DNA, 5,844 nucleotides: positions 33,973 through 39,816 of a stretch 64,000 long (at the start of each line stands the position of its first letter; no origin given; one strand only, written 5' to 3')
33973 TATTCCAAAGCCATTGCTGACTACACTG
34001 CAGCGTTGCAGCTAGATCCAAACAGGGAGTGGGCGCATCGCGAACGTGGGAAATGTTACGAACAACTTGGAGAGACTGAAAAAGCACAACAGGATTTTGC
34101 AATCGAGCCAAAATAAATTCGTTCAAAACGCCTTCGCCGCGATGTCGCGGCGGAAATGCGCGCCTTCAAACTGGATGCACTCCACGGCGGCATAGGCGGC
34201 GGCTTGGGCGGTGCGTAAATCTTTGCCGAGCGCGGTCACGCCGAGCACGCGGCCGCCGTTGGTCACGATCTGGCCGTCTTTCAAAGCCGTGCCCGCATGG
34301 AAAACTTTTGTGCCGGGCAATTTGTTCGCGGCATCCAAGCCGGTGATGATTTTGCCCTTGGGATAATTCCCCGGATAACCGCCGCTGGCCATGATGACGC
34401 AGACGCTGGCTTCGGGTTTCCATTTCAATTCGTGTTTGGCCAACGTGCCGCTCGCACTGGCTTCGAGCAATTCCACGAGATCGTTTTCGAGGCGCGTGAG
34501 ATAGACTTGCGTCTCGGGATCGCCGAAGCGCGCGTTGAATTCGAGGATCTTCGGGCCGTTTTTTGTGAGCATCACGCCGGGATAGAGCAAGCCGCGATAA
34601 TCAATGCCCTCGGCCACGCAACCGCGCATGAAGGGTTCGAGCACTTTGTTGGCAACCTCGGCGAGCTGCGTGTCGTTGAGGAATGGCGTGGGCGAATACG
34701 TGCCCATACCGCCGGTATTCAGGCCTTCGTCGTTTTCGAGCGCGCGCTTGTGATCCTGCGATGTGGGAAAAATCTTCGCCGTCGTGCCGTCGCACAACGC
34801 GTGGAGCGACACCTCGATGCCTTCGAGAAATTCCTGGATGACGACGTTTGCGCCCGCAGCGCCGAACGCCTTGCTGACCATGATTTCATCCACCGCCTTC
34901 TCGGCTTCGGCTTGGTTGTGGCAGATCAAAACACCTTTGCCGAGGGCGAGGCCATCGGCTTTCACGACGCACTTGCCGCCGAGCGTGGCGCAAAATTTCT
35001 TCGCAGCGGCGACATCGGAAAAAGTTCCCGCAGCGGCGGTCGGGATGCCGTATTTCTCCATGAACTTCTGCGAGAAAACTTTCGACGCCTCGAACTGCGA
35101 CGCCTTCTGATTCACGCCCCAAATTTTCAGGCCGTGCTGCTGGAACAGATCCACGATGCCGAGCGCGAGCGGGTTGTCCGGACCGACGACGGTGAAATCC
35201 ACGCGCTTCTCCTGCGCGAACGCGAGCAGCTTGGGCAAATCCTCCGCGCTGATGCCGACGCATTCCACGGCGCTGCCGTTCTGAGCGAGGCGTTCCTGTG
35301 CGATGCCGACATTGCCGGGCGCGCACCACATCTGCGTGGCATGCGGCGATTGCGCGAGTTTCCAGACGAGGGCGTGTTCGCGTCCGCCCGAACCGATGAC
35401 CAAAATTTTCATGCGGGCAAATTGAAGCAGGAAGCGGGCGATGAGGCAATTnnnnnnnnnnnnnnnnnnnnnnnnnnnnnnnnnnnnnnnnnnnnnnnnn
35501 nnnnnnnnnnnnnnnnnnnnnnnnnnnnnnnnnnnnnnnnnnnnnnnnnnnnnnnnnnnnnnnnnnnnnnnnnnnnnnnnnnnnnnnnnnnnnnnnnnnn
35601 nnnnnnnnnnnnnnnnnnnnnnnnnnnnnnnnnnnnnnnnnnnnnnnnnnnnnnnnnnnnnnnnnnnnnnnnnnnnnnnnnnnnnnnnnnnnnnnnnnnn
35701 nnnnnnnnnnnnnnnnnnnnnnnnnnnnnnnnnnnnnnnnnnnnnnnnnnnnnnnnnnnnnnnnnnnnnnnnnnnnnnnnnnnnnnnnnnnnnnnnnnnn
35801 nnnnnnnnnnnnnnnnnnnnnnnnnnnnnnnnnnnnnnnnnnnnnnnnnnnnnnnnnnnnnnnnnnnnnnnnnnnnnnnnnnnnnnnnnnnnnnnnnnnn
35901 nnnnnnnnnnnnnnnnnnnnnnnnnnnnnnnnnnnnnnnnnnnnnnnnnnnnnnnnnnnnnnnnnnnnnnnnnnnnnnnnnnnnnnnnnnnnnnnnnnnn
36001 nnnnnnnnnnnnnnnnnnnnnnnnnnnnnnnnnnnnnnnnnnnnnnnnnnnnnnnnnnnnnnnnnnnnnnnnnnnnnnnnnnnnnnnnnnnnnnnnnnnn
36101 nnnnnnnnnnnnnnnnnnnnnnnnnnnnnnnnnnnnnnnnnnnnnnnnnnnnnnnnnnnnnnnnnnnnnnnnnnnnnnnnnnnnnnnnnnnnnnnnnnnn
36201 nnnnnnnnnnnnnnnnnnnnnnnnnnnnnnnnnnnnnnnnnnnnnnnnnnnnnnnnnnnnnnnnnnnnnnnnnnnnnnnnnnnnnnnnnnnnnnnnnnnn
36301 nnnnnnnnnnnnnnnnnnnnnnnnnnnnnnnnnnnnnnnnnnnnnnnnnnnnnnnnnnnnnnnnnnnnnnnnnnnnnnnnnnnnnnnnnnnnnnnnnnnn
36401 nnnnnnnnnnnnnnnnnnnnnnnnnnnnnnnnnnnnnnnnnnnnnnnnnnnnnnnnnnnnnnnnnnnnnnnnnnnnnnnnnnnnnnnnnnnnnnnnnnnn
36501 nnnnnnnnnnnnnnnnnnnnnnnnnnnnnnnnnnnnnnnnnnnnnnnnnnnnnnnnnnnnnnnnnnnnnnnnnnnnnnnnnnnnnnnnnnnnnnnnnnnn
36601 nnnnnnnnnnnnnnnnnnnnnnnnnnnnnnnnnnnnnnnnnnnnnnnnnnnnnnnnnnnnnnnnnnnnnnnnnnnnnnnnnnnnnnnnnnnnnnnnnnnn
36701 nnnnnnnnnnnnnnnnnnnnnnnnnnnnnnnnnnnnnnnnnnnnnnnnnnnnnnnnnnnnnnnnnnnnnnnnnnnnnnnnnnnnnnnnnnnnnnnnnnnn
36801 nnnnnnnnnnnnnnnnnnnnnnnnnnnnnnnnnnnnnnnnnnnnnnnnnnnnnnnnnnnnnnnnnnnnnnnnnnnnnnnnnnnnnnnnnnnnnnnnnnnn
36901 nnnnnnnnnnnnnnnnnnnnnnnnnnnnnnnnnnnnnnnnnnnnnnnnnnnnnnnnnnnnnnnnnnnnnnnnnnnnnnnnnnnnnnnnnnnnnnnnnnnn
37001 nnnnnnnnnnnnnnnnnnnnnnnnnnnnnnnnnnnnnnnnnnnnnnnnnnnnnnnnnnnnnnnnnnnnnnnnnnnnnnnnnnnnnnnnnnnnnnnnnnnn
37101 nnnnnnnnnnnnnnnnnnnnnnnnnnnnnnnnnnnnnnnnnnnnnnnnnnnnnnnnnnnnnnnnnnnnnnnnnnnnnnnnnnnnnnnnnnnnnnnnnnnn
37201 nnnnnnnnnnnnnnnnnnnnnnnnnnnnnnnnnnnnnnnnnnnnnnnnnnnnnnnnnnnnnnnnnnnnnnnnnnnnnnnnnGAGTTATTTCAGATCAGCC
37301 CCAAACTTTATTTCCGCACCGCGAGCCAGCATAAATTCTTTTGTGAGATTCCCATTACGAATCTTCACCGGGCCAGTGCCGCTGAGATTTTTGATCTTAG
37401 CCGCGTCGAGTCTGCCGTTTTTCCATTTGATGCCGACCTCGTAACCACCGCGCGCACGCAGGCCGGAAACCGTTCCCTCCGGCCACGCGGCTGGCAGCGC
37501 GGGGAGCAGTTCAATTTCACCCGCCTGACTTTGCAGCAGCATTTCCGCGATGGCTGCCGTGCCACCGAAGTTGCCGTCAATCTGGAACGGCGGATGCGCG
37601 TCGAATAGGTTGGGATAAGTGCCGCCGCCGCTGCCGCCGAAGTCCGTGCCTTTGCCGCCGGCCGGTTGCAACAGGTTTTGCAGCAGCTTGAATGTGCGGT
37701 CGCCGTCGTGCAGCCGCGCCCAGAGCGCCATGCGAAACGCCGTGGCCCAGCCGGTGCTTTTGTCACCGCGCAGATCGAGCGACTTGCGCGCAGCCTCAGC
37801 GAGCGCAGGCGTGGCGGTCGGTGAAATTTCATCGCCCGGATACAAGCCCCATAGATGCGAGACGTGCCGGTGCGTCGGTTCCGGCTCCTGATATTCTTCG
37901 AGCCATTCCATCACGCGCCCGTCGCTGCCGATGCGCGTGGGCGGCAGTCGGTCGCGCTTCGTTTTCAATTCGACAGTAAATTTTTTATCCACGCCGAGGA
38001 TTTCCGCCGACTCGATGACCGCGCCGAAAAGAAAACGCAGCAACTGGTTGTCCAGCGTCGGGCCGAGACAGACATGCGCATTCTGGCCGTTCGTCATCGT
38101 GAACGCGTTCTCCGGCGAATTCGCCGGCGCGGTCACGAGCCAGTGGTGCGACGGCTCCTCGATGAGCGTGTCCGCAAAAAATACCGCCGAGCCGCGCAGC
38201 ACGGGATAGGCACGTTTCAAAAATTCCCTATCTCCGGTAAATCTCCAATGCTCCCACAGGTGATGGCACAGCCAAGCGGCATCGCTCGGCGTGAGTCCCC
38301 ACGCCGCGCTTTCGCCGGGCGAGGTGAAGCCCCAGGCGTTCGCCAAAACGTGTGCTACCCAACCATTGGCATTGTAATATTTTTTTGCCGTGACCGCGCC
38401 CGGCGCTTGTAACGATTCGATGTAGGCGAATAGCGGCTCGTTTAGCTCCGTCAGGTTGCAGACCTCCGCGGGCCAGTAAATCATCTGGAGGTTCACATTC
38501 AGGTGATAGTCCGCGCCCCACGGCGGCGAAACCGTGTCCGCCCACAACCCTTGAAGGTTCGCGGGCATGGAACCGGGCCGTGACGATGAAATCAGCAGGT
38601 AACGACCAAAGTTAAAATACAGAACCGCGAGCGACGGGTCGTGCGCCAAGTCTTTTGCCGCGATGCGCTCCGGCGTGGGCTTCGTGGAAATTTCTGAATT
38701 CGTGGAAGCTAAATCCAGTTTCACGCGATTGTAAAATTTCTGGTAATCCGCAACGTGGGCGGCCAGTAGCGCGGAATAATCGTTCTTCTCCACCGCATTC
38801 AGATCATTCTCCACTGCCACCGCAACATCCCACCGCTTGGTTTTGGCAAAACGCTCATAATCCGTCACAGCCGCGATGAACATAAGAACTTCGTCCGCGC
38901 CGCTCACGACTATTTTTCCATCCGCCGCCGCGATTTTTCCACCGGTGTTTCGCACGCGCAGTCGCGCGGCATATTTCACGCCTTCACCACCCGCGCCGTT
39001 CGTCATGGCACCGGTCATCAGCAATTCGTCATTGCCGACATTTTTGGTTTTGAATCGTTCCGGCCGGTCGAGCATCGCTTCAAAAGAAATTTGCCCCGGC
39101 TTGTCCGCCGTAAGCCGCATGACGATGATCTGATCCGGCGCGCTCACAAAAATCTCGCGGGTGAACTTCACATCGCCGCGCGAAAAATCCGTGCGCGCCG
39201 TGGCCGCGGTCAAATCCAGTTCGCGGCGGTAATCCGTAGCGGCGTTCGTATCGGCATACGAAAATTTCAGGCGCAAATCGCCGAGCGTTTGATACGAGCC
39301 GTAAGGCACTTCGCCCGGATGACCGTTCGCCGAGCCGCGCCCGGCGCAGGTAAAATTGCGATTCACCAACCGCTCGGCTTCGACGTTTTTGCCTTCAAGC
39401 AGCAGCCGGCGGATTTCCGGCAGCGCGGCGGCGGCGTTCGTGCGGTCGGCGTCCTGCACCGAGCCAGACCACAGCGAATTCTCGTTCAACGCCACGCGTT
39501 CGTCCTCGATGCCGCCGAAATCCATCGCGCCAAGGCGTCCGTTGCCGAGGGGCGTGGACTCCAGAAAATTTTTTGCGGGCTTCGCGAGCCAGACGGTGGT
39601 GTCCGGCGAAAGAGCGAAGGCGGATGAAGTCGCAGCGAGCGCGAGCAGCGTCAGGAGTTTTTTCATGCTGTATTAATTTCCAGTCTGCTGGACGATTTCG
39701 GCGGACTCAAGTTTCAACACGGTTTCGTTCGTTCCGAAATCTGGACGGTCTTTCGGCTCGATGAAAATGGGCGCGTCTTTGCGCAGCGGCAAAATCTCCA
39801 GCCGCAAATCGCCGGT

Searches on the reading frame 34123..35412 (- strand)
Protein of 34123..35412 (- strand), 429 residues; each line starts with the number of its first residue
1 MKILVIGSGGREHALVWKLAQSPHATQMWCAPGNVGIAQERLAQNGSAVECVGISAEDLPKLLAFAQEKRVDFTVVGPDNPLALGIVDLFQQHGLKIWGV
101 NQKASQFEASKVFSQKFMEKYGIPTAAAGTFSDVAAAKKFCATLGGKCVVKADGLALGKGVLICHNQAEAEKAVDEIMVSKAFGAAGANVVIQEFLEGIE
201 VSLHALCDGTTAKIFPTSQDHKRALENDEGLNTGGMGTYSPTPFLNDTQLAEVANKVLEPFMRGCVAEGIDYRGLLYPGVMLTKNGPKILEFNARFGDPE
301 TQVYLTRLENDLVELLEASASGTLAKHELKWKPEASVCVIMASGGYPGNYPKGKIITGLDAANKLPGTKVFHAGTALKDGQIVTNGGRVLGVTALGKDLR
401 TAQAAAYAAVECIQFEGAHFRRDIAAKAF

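Call 53: search_protein_families(library=pfam, proteins=[window:34123-35412:-], max_evalue=0.00001)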
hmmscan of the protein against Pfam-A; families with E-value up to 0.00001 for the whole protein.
window:34123-35412:- (429 aa): 4 families
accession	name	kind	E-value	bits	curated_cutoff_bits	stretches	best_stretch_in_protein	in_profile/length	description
PF01071.24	GARS_A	-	6.4e-74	248.4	27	1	109-301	1-194/194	Phosphoribosylglycinamide synthetase, ATP-grasp (A) domain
PF02843.22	GARS_C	-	2.1e-35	121.4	34.8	1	336-427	1-92/92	Phosphoribosylglycinamide synthetase, C domain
PF02844.21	GARS_N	-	1.2e-33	116.3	29.5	1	1-108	1-100/100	Phosphoribosylglycinamide synthetase, N domain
PF02655.19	ATP-grasp_3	-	3.5e-09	37.4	23.2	1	111-297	4-158/160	ATP-grasp domain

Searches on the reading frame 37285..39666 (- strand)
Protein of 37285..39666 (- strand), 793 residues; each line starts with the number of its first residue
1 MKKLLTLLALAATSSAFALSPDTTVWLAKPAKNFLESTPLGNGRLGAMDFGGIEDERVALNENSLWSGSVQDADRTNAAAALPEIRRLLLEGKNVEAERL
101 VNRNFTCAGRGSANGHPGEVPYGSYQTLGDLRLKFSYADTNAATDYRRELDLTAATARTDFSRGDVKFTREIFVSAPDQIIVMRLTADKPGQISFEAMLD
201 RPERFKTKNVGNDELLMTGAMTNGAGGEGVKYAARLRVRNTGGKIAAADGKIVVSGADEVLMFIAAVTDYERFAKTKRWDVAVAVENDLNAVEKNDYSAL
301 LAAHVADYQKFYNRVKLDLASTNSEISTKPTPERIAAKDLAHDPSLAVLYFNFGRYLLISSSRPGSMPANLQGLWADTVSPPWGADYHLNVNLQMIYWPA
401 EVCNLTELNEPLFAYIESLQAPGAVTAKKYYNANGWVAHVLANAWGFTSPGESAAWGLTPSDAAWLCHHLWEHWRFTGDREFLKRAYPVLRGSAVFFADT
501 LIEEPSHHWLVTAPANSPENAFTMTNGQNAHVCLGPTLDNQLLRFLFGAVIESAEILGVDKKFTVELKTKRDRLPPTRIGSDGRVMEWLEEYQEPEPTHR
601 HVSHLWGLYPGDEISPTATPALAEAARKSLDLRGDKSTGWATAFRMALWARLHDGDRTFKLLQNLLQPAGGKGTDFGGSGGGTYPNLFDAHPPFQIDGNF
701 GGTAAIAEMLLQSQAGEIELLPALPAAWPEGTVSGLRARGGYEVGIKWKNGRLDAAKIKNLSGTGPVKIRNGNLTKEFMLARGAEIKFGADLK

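Call 53: search_protein_families(library=pfam, proteins=[window:37285-39666:-], max_evalue=0.00001)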
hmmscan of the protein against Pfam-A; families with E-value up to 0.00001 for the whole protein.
window:37285-39666:- (793 aa): 3 families
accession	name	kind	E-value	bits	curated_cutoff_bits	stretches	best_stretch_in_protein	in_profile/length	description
PF22124.2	Glyco_hydro_95_cat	-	4.1e-176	586.3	27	1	297-710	2-408/408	Glycosyl hydrolase family 95 catalytic domain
PF14498.12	Glyco_hyd_65N_2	-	1.7e-68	231.6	27.7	1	26-271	2-232/234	Glycosyl hydrolase family 65, N-terminal domain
PF21307.2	Glyco_hydro_95_C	-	1.8e-20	73.7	27.6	1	712-764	1-53/94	Glycoside hydrolase family 95, C-terminal domain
